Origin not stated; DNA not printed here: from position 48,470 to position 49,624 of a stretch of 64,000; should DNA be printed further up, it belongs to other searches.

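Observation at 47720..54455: A/T-richer island encoding a Crp-like cNMP sensor, a cyclase-like protein, an NTPase/helical-repeat giant, an unknown protein, a Pycsar-TM-like membrane protein and an HD hydrolase: candidate undescribed cyclic-nucleotide conflict system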

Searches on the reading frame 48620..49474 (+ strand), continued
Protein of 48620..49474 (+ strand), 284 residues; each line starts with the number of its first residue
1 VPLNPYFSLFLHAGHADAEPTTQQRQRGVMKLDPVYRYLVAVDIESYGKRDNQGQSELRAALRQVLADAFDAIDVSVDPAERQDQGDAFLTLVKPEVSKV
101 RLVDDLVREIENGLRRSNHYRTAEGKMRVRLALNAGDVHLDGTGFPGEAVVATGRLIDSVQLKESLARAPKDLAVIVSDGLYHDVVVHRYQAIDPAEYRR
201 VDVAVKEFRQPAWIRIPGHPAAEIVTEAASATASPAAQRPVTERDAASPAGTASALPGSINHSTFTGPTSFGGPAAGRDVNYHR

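Call 108: search_protein_families(library=pfam, proteins=[L066:10720-12159:+, L078:4401-5864:+, L066:9169-9843:-, L066:12197-13234:+, L066:12417-15647:+, L066:13338-15524:-, L066:12119-12676:-], max_evalue=0.01)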
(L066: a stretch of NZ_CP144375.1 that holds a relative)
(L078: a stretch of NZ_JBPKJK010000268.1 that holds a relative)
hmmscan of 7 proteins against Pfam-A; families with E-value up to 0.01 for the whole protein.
L066:10720-12159:+ (479 aa): 0 families

L078:4401-5864:+ (487 aa): 0 families

L066:9169-9843:- (224 aa): 2 families
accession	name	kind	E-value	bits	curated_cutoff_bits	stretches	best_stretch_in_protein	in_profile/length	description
PF00027.35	cNMP_binding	-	3.4e-18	65.8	27.5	1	30-113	3-86/89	Cyclic nucleotide-binding domain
PF13545.12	HTH_Crp_2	-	2.6e-15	56.5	27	1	148-221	1-69/70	Crp-like helix-turn-helix domain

L066:12197-13234:+ (345 aa): 0 families

L066:12417-15647:+ (1076 aa): 13 families
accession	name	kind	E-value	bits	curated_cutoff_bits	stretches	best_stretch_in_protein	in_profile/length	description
PF03704.23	BTAD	-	3.8e-43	147.8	22.1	1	99-240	1-146/146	Bacterial transcriptional activator domain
PF13424.12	TPR_12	-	7.6e-27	93.8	30.1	4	786-857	2-75/77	Tetratricopeptide repeat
PF00515.34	TPR_1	-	2.6e-14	52.8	27.8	2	787-816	1-30/34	Tetratricopeptide repeat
PF07719.23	TPR_2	-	1.3e-13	50.3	27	2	787-817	1-31/34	Tetratricopeptide repeat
PF13181.12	TPR_8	-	1.9e-12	46.7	25.7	1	830-856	4-30/34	Tetratricopeptide repeat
PF13374.12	TPR_10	-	9.9e-12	44.9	27.5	2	787-819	2-34/42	Tetratricopeptide repeat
PF00931.28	NB-ARC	-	4.2e-10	39.7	23.5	1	287-476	17-207/248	NB-ARC domain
PF00486.34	Trans_reg_C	-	1.3e-09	38.4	26.2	1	28-91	9-76/77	Transcriptional regulatory protein, C terminal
PF13191.12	AAA_16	-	4.8e-08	34.1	32.6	1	268-375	1-100/167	AAA ATPase domain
PF13414.12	TPR_11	-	1.1e-05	25.5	26.8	0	835-849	2-16/42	TPR repeat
PF13401.12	AAA_22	-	1.3e-05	25.9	27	1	295-385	8-93/130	AAA domain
PF13428.12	TPR_14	-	0.0068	17.4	23.5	0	160-196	5-41/44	Tetratricopeptide repeat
PF13431.12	TPR_17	-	0.0081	16.8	24.4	0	828-848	14-34/34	Tetratricopeptide repeat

L066:13338-15524:- (728 aa): 0 families

L066:12119-12676:- (185 aa): 0 families
